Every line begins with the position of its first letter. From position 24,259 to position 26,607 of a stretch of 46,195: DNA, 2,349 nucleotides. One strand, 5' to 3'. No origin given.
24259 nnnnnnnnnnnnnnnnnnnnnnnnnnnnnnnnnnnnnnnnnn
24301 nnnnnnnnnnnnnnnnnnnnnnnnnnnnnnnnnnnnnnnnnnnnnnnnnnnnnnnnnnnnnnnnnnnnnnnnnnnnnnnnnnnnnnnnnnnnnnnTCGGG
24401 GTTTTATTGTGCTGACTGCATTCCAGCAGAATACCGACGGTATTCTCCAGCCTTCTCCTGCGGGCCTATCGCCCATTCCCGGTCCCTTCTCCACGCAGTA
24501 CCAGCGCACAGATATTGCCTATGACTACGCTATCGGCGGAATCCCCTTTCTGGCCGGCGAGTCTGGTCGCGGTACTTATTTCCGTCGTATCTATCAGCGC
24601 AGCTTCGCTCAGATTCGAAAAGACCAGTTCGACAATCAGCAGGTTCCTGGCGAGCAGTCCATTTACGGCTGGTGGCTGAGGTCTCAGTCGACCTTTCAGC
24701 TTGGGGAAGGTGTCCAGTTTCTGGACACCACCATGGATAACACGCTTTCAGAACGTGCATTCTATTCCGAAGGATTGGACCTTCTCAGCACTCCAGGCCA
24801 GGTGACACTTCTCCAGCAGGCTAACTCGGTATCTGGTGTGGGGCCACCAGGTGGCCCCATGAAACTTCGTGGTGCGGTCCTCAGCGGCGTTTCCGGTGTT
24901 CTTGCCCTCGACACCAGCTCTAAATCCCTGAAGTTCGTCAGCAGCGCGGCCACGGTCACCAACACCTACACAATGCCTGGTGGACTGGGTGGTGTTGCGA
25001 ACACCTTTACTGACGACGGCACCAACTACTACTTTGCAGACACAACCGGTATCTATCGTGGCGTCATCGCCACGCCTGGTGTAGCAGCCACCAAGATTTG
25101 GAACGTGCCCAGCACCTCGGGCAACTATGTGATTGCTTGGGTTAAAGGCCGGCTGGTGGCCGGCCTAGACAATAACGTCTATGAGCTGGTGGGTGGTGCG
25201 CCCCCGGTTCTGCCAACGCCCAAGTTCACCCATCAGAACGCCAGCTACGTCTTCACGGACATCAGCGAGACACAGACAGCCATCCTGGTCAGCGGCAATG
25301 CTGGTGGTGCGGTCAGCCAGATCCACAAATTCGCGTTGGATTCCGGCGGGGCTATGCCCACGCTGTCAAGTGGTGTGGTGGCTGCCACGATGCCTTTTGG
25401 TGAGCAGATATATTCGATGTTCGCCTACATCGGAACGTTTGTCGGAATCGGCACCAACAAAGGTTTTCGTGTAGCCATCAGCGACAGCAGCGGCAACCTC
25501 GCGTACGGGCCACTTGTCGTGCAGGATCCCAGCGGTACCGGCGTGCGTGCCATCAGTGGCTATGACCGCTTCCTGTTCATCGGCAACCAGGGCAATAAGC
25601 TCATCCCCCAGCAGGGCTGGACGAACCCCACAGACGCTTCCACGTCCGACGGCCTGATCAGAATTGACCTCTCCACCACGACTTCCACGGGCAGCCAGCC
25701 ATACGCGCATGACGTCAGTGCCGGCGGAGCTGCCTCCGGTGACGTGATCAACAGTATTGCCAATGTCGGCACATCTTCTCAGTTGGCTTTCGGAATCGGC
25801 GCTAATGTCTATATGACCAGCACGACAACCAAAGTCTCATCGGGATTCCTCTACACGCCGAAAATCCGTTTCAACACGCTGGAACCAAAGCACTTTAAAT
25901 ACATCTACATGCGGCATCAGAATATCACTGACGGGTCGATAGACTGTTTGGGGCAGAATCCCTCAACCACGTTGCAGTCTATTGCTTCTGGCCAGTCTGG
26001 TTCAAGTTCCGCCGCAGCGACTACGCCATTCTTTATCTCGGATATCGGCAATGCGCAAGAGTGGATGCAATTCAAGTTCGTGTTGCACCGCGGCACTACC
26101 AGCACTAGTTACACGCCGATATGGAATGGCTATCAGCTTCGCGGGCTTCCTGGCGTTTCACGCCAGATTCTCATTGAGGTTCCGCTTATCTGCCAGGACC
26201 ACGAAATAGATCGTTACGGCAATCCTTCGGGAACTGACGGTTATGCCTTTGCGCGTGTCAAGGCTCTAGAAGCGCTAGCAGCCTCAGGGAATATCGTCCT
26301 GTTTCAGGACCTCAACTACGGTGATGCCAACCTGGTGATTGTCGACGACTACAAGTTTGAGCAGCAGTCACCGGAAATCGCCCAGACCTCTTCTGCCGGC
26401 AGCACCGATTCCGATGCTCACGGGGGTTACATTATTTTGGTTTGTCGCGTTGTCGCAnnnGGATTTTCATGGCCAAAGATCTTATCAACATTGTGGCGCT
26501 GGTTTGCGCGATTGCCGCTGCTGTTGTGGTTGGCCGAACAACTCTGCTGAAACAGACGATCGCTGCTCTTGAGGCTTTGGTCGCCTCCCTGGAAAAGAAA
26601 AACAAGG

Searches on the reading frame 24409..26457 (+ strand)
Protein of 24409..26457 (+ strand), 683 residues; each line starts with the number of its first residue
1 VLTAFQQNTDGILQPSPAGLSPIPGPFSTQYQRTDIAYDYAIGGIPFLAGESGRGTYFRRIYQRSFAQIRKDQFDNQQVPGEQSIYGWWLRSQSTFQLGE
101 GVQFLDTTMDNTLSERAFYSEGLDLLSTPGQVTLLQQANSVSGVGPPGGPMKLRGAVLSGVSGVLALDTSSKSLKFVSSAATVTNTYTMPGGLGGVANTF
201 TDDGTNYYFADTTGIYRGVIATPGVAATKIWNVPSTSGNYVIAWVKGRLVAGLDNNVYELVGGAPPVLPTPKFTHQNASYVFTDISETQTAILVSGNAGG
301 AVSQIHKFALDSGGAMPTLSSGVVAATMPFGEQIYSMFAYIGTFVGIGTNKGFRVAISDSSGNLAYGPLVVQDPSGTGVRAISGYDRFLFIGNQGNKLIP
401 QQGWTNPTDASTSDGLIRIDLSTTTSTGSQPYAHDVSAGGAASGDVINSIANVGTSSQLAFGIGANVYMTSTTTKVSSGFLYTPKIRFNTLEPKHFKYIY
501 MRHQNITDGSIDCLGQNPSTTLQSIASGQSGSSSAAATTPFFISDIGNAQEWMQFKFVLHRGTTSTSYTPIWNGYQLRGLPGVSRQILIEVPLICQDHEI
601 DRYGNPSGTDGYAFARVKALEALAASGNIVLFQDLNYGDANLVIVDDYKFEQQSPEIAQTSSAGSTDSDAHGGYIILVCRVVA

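Call 18: search_protein_families(library=phrogs, proteins=[window:24409-26457:+], max_evalue=0.001)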
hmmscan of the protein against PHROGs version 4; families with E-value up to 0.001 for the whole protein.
window:24409-26457:+ (683 aa): 1 family
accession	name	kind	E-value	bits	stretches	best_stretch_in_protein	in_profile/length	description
phrog_11667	-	unknown function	9.7e-134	448.2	1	12-683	4-639/642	-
